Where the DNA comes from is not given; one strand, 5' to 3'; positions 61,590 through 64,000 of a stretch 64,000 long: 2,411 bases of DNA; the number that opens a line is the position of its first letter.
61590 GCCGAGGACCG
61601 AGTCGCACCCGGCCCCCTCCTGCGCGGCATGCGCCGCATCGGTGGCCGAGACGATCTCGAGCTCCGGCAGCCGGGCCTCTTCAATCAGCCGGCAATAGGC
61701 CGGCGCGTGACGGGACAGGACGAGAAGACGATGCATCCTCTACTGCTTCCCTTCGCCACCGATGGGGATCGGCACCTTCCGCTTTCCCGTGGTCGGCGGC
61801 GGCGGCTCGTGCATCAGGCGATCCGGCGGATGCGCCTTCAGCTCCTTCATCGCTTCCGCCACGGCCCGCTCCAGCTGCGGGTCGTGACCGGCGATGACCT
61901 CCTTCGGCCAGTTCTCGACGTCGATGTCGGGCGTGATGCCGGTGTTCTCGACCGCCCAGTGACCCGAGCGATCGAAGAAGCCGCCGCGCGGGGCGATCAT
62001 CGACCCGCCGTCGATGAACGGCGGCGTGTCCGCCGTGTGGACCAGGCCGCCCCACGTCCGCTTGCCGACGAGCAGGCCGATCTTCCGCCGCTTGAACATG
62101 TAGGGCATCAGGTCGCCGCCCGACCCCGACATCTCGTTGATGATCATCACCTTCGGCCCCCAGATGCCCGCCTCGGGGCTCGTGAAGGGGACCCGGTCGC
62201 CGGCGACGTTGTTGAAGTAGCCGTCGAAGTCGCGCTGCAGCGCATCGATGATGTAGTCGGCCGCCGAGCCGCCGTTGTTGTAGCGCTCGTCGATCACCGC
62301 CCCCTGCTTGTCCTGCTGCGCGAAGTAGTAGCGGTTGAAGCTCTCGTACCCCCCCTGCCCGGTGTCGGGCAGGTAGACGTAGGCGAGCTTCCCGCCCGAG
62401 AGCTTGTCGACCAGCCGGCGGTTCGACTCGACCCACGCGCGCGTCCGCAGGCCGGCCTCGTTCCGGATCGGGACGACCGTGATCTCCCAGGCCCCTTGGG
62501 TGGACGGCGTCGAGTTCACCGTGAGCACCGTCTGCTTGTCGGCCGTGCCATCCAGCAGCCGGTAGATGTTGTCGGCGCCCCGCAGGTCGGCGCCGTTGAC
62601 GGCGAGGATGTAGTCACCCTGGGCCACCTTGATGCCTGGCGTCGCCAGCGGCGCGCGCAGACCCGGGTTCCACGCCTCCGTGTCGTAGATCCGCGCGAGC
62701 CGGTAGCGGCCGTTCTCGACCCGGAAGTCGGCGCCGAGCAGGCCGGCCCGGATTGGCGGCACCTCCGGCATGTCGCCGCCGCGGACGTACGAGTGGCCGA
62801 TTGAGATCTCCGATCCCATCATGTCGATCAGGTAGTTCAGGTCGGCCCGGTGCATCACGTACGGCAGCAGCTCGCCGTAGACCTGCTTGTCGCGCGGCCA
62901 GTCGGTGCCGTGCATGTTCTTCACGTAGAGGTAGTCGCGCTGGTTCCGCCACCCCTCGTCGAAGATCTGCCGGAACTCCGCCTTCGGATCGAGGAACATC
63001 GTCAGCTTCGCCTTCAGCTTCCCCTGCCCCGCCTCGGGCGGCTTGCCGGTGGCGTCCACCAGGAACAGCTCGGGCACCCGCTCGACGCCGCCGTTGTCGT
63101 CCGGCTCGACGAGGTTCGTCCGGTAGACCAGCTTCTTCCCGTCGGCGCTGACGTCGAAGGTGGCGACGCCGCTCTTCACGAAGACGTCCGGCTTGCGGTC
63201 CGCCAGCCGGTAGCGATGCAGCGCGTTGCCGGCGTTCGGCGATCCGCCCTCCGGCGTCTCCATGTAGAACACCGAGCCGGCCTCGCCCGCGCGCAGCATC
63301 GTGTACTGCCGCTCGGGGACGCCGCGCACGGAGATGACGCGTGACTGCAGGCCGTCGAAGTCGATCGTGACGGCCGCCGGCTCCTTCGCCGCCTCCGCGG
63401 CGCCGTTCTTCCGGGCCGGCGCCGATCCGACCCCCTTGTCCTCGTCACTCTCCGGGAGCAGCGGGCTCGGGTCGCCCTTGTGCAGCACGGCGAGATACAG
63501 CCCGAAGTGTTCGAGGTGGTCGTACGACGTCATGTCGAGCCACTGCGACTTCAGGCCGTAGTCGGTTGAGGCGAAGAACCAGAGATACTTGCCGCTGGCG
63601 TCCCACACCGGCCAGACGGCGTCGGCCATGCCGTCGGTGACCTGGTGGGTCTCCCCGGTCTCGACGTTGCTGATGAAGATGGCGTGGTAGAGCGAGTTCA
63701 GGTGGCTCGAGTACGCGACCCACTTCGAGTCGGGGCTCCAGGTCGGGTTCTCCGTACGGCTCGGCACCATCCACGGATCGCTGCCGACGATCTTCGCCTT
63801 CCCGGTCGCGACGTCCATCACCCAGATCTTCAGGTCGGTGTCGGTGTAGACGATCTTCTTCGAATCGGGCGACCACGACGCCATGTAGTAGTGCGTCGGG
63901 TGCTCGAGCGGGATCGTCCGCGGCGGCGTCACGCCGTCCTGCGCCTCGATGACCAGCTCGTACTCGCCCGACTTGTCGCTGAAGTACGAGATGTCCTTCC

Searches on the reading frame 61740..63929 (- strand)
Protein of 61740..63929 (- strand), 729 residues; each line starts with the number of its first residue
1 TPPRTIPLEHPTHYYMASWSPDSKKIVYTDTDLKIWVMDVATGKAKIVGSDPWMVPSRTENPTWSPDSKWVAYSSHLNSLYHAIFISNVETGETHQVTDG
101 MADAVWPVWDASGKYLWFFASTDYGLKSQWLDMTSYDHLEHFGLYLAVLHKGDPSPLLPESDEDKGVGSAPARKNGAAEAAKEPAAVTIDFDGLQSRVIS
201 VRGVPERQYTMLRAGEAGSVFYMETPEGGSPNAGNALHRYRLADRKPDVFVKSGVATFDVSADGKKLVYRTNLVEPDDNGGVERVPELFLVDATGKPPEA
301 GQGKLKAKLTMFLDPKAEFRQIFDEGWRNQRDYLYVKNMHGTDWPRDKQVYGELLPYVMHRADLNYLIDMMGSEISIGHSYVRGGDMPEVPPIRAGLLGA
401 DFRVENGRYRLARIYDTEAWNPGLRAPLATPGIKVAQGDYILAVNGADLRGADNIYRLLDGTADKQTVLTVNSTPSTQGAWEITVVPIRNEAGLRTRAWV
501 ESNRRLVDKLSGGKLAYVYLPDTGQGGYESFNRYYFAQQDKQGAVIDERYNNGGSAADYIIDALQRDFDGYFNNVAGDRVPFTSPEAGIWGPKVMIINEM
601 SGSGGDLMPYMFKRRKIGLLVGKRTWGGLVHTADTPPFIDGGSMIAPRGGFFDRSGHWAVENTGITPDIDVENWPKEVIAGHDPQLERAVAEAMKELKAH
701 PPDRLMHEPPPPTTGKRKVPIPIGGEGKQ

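Call 39: search_protein_families(library=pfam, proteins=[window:61740-63929:-], max_evalue=0.00001)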
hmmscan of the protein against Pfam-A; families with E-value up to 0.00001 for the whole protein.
window:61740-63929:- (729 aa): 4 families
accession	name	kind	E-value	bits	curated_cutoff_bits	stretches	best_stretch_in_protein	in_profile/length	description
PF14685.13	PDZ_Tricorn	-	1.2e-23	83.3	25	1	396-476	1-81/88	Tricorn protease PDZ domain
PF14684.11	Tricorn_C1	-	2.6e-17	62.9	24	1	315-371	1-57/59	Tricorn protease C1 domain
PF03572.23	Peptidase_S41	-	8.6e-16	58.4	24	1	514-671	1-165/165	Peptidase family S41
PF07676.18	PD40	-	3e-09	37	20.9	0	58-75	10-27/38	WD40-like Beta Propeller Repeat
